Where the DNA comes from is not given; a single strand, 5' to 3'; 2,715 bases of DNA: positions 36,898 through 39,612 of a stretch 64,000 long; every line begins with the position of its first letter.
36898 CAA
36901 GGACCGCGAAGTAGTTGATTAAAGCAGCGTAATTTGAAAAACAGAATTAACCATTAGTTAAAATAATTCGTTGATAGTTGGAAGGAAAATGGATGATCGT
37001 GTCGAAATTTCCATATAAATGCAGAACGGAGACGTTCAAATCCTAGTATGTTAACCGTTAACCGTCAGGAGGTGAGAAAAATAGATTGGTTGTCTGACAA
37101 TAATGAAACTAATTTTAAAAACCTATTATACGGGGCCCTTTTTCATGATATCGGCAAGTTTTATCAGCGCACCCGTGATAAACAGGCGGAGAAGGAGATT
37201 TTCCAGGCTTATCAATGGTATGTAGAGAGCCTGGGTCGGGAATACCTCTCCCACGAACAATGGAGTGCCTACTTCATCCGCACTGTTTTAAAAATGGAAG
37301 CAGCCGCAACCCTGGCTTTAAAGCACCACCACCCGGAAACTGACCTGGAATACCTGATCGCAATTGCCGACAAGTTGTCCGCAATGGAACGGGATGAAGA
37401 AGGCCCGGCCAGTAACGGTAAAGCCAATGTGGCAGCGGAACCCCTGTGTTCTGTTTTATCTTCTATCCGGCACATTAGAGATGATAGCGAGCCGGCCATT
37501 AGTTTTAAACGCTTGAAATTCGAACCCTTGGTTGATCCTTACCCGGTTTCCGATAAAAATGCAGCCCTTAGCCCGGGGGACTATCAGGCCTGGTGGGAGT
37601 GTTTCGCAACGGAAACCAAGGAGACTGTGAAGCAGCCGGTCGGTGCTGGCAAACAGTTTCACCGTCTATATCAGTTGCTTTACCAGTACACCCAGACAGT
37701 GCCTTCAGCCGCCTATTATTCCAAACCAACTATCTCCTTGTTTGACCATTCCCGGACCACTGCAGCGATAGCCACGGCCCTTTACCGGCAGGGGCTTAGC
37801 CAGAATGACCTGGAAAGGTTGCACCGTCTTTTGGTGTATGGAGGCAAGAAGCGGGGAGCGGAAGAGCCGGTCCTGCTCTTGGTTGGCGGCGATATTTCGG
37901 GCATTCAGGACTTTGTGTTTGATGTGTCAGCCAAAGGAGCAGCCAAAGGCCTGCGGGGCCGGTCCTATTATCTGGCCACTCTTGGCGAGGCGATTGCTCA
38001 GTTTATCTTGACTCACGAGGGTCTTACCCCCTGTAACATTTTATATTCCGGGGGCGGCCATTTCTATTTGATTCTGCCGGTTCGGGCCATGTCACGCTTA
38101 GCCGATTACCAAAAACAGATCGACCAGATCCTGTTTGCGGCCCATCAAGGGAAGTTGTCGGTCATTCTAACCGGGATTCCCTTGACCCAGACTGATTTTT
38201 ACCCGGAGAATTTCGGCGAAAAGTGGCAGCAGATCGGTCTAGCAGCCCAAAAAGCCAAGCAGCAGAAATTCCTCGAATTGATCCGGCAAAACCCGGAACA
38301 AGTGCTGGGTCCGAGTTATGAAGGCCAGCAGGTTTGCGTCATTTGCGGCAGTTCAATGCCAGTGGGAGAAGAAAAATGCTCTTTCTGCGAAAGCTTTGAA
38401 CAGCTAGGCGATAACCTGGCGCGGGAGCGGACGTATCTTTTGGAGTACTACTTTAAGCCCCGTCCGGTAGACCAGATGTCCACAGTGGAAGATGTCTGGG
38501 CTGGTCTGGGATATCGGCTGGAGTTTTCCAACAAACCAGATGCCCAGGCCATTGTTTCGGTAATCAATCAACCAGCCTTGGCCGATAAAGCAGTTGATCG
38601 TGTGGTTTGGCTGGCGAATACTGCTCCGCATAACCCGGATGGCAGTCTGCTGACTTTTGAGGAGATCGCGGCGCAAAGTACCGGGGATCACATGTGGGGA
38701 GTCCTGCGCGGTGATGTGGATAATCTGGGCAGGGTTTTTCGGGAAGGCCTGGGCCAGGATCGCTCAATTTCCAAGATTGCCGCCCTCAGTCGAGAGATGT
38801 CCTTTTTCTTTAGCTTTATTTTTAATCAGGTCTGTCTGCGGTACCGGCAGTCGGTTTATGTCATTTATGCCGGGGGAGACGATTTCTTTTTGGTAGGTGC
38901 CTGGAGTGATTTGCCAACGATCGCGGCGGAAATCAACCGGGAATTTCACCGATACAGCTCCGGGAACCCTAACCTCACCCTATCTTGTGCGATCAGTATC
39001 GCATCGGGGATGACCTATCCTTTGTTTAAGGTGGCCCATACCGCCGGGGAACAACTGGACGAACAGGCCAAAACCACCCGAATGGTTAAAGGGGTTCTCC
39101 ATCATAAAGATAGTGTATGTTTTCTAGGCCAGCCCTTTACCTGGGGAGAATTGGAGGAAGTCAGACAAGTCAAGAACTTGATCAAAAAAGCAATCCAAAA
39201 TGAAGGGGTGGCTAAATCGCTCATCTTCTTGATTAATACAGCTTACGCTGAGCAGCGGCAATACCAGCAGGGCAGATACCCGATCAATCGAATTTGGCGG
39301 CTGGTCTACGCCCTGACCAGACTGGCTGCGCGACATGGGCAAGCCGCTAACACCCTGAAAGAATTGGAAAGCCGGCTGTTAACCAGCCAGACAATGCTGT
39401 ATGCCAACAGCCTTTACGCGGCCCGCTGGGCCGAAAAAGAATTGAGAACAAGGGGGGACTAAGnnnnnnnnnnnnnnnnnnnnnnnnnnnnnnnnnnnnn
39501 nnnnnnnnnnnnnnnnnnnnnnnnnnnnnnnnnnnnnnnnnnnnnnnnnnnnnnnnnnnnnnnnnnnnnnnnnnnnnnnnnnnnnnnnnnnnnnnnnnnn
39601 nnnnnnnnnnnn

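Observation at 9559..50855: Recurrent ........(W)TT-containing motif upstream of cas operons and a few other genes, all in + orientation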

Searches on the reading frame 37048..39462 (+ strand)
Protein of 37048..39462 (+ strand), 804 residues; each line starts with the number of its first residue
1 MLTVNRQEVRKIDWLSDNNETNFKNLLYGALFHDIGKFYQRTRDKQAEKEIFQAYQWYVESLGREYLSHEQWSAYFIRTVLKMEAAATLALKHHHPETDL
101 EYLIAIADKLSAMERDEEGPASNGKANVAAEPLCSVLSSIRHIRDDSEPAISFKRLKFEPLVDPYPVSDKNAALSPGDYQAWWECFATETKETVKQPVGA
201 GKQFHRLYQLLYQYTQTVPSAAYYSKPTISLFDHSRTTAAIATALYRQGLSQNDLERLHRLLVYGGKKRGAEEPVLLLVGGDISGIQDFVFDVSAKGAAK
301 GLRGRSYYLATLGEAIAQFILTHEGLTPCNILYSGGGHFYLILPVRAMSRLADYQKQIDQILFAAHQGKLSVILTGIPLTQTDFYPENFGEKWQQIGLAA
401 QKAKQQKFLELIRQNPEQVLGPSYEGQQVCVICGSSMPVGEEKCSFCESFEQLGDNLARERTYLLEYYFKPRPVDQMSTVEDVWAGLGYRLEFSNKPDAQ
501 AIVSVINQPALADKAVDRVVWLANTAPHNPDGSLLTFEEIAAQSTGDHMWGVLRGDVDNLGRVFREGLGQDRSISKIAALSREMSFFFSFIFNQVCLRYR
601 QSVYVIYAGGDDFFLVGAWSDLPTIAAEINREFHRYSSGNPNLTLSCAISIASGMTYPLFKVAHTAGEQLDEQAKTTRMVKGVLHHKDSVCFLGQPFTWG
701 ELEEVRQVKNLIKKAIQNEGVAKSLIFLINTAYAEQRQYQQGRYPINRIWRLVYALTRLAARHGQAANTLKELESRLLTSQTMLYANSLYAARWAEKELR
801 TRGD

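Call 5: search_protein_families(library=ncbifam, proteins=[window:37048-39462:+])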
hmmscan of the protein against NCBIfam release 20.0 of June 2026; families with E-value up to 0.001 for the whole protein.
window:37048-39462:+ (804 aa): 1 family
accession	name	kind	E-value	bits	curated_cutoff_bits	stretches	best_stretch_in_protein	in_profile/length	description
TIGR02578.2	cas_TM1811_Csm1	equivalog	7.7e-190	633.2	170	1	25-800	3-753/753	type III-A CRISPR-associated protein Cas10/Csm1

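Call 12: find_encoding_contigs(protein=window:37048-39462:+, flank=10000, max_places=10)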
Protein window:37048-39462:+ (804 aa): no gene with exactly this product is on record in the collection.

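Call 13: find_related_loci(query=window:37087-39459:+, collection=genome_contigs, flank=10000)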
Query window:37087-39459:+ (791 aa) in genome_contigs; peptide patterns used: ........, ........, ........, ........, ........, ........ (x = any residue, [..] = any of these).
87 stretches matched a pattern; 2 encode a relative of the query (tblastn E <= 1e-3); 2 distinct loci.
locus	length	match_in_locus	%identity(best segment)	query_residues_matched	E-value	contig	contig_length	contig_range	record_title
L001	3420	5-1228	100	384-791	0e+0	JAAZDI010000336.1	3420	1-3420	MAG: Syntrophomonadaceae bacterium isolate AS09scLD_122 381441_AS09, whole genome shotgun sequence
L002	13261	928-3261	40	7-786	0e+0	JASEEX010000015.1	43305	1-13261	MAG: Thermodesulfovibrionales bacterium isolate Yes46-09 NODE_15_length_43305_cov_106.461665, whole genome shotgun seque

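Call 25: find_homologous_proteins(query=window:37087-39459:+, max_evalue=1e-30)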
Query window:37087-39459:+ (791 aa): 588 proteins with E <= 1e-30 among 8000 candidates; the best 120 are listed.
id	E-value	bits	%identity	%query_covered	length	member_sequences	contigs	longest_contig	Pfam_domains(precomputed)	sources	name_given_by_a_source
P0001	0.0e+0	1812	99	100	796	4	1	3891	PF22335.2,PF01966.29,PF18211.8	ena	-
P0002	0.0e+0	1147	63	99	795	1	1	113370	PF22335.2,PF01966.29,PF18211.8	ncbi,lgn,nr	ncbi:MAG: type III-A CRISPR-associated protein Cas10/Csm1 [Thermoanaerobacteraceae bacterium]|nr:typ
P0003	1.9e-294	997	56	99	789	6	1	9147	PF22335.2,PF01966.29,PF18211.8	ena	-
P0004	2.5e-294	996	56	99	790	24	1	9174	PF22335.2,PF01966.29,PF18211.8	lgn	-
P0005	6.6e-280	949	54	98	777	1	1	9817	PF22335.2,PF01966.29,PF18182.7,PF18211.8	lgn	-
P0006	4.9e-265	900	51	99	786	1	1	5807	PF22335.2,PF01966.29,PF18211.8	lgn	-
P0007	5.5e-263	893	51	99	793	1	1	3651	PF22335.2,PF01966.29,PF18211.8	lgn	-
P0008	2.1e-256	871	49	99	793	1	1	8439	PF22335.2,PF01966.29,PF18211.8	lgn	-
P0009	8.7e-252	856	51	98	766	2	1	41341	PF22335.2,PF01966.29,PF18211.8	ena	-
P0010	7.1e-237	806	49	99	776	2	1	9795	PF22335.2,PF18211.8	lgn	-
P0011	4.0e-215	734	43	98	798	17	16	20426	PF22335.2,PF01966.29,PF18211.8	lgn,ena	-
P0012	2.0e-176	607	40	99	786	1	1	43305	PF22335.2,PF01966.29,PF18211.8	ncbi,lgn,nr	ncbi:MAG: type III-A CRISPR-associated protein Cas10/Csm1 [Thermodesulfovibrionales bacterium]|nr:ty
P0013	4.6e-173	595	39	99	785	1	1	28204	PF22335.2,PF01966.29,PF18211.8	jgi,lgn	-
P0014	5.0e-173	595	38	98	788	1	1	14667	PF22335.2,PF01966.29,PF18211.8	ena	-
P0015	7.0e-173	595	39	98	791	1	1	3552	PF22335.2,PF01966.29,PF18211.8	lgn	-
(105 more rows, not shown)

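Call 26: find_encoding_contigs(protein=P0002, flank=10000, max_places=3)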
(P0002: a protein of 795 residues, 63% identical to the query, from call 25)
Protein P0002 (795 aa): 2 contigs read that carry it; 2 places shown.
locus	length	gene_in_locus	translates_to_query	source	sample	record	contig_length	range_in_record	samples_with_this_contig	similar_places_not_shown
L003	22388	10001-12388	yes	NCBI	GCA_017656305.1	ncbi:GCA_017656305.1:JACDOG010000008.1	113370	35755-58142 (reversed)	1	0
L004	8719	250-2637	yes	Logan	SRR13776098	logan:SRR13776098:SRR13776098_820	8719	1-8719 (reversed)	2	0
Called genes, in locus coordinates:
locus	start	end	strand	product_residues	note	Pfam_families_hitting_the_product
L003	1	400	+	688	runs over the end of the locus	PF01555:N6_N4_Mtase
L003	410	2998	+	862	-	PF04851:ResIII, PF18766:SWI2_SNF2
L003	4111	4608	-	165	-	PF06114:Peptidase_M78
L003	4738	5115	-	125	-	PF13560:HTH_31, PF01381:HTH_3, PF12844:HTH_19, PF13443:HTH_26 (weak)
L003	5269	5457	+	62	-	PF04545:Sigma70_r4 (weak), PF13560:HTH_31 (weak), PF12844:HTH_19, PF13443:HTH_26 (weak), PF01381:HTH_3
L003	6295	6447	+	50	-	-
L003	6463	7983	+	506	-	PF00239:Resolvase, PF07508:Recombinase, PF13408:Zn_ribbon_recom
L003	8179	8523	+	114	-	PF04545:Sigma70_r4, PF01381:HTH_3 (weak)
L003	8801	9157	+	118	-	-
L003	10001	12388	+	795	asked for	PF01966:HD (weak), PF18211:Csm1_B, PF22335:Cas10-Cmr2_palm2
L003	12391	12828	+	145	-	PF03750:Csm2_III-A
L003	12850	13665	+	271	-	PF03787:RAMPs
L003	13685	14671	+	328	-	PF17953:Csm4_C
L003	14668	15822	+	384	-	PF03787:RAMPs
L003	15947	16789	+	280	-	PF27225:AF_1859_N, PF10040:CRISPR_Cas6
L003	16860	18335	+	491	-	PF22205:Csm6_6H, PF09670:Cas_Cas02710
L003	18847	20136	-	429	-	PF20316:DUF6612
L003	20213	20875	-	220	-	PF12730:ABC2_membrane_4 (weak), PF13346:ABC2_membrane_5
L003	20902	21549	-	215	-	PF13346:ABC2_membrane_5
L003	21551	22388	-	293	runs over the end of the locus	PF00005:ABC_tran, PF02463:SMC_N (faint), PF13304:AAA_21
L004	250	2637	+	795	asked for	PF01966:HD (weak), PF18211:Csm1_B, PF22335:Cas10-Cmr2_palm2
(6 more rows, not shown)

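Call 27: find_encoding_contigs(protein=P0004, flank=10000, max_places=3)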
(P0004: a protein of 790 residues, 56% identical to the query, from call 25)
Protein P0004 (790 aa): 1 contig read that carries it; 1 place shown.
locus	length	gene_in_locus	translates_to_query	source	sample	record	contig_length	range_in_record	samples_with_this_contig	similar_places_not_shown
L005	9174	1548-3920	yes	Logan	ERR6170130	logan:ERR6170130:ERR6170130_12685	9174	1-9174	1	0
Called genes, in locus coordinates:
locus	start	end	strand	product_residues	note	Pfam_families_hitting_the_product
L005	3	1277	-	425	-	?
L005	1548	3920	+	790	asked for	PF01966:HD, PF18211:Csm1_B, PF22335:Cas10-Cmr2_palm2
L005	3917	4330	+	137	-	PF03750:Csm2_III-A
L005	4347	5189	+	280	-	PF03787:RAMPs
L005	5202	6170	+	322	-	PF03787:RAMPs (faint), PF17953:Csm4_C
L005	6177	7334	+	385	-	PF03787:RAMPs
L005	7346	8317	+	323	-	PF27225:AF_1859_N, PF10040:CRISPR_Cas6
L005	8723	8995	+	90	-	-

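Call 28: find_encoding_contigs(protein=P0009, flank=10000, max_places=3)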
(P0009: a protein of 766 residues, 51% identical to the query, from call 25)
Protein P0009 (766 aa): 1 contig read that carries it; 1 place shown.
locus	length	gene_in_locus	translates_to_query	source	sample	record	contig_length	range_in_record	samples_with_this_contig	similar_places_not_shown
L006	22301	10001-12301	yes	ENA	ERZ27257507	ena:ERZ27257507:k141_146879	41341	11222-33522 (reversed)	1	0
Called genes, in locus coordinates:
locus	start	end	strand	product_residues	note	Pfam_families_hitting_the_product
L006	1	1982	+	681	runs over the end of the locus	PF00122:E1-E2_ATPase, PF00702:Hydrolase, PF12710:HAD (weak)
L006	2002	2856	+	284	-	PF00753:Lactamase_B, PF19583:ODP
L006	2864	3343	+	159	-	PF03773:ArsP_1 (weak)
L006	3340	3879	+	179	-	PF03773:ArsP_1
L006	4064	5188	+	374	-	-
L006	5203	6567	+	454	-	PF00795:CN_hydrolase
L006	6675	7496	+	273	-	-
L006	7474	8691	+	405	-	PF10923:BrxC_BrxD, PF13191:AAA_16 (faint)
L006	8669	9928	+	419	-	PF10923:BrxC_BrxD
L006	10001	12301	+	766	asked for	PF01966:HD (faint), PF18211:Csm1_B, PF22335:Cas10-Cmr2_palm2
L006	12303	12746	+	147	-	PF03750:Csm2_III-A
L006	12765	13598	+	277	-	PF03787:RAMPs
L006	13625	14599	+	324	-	PF17953:Csm4_C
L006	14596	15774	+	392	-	PF03787:RAMPs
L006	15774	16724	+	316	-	PF27225:AF_1859_N, PF10040:CRISPR_Cas6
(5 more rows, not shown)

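Call 49: find_encoding_contigs(protein=P0005, flank=6000, max_places=2)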
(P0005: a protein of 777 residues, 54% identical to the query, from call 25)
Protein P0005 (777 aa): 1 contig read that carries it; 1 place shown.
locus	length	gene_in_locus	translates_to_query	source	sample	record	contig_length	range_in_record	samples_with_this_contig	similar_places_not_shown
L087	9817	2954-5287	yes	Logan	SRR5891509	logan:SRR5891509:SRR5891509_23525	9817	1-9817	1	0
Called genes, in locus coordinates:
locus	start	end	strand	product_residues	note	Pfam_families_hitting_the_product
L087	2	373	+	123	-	?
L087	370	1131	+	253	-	PF01869:BcrAD_BadFG, PF02782:FGGY_C (faint)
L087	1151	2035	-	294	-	PF00892:EamA, PF03151:TPT (faint), PF06027:SLC35F, PF00892:EamA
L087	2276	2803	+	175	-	-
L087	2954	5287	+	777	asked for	PF01966:HD (weak), PF18182:mCpol (faint), PF18211:Csm1_B, PF22335:Cas10-Cmr2_palm2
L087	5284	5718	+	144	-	PF03750:Csm2_III-A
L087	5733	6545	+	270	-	PF03787:RAMPs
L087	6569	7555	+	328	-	PF17953:Csm4_C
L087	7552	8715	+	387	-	PF03787:RAMPs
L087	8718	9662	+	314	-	PF27225:AF_1859_N, PF10040:CRISPR_Cas6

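Call 50: find_encoding_contigs(protein=P0008, flank=6000, max_places=2)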
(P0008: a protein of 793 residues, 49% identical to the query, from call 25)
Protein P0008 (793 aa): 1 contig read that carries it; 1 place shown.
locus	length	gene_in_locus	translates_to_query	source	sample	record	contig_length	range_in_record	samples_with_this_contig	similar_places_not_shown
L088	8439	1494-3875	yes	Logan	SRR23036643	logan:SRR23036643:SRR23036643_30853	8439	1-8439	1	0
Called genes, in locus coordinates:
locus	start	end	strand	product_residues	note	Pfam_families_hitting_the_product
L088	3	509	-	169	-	?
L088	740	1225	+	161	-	-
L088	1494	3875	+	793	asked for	PF01966:HD (weak), PF18211:Csm1_B, PF22335:Cas10-Cmr2_palm2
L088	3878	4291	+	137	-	PF03750:Csm2_III-A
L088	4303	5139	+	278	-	PF03787:RAMPs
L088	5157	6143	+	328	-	PF17953:Csm4_C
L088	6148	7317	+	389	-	PF03787:RAMPs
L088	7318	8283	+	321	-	PF27225:AF_1859_N, PF10040:CRISPR_Cas6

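Call 51: find_encoding_contigs(protein=P0010, flank=6000, max_places=2)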
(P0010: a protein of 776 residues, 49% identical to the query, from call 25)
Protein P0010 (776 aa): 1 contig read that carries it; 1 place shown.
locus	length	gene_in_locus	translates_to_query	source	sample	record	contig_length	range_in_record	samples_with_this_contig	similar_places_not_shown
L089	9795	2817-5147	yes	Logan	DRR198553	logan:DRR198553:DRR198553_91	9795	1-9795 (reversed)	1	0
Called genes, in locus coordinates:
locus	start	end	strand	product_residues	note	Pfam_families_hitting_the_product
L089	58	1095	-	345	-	PF09651:Cas_APE2256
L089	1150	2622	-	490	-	PF23400:CARF_Card1 (faint), PF22205:Csm6_6H, PF09670:Cas_Cas02710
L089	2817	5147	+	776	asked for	PF18211:Csm1_B, PF22335:Cas10-Cmr2_palm2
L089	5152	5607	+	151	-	PF03750:Csm2_III-A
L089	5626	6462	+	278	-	PF03787:RAMPs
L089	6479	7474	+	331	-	PF17953:Csm4_C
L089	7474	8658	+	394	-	PF03787:RAMPs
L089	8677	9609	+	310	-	PF27225:AF_1859_N, PF10040:CRISPR_Cas6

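Call 52: find_encoding_contigs(protein=P0011, flank=6000, max_places=4)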
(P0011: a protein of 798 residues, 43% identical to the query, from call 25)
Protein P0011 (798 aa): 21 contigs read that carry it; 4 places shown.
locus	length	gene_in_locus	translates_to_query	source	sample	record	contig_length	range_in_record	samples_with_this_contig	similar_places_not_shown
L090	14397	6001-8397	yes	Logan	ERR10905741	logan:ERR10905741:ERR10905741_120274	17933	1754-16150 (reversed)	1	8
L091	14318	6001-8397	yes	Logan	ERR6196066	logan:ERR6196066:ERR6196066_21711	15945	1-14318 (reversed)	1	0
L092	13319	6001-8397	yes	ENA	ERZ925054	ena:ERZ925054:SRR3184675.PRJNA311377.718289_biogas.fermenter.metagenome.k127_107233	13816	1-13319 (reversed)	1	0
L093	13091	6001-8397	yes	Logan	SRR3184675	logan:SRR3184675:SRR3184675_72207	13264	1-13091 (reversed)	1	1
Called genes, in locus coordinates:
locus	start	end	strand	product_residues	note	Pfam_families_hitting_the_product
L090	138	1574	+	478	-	-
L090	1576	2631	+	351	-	PF01905:DevR (faint)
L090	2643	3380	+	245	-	-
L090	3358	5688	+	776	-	PF00270:DEAD, PF00271:Helicase_C, PF22590:Cas3-like_C_2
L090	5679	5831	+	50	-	-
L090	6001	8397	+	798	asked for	PF01966:HD (weak), PF18211:Csm1_B, PF22335:Cas10-Cmr2_palm2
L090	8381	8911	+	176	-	PF03750:Csm2_III-A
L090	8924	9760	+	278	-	PF03787:RAMPs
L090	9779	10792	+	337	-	PF17953:Csm4_C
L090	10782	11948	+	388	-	PF03787:RAMPs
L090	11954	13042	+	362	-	PF09651:Cas_APE2256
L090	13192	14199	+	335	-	PF01867:Cas_Cas1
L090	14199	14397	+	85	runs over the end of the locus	PF09827:CRISPR_Cas2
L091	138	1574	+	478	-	-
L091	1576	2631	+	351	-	PF01905:DevR (faint)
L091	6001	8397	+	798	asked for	PF01966:HD (weak), PF18211:Csm1_B, PF22335:Cas10-Cmr2_palm2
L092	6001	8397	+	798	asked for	PF01966:HD (weak), PF18211:Csm1_B, PF22335:Cas10-Cmr2_palm2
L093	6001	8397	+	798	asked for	PF01966:HD (weak), PF18211:Csm1_B, PF22335:Cas10-Cmr2_palm2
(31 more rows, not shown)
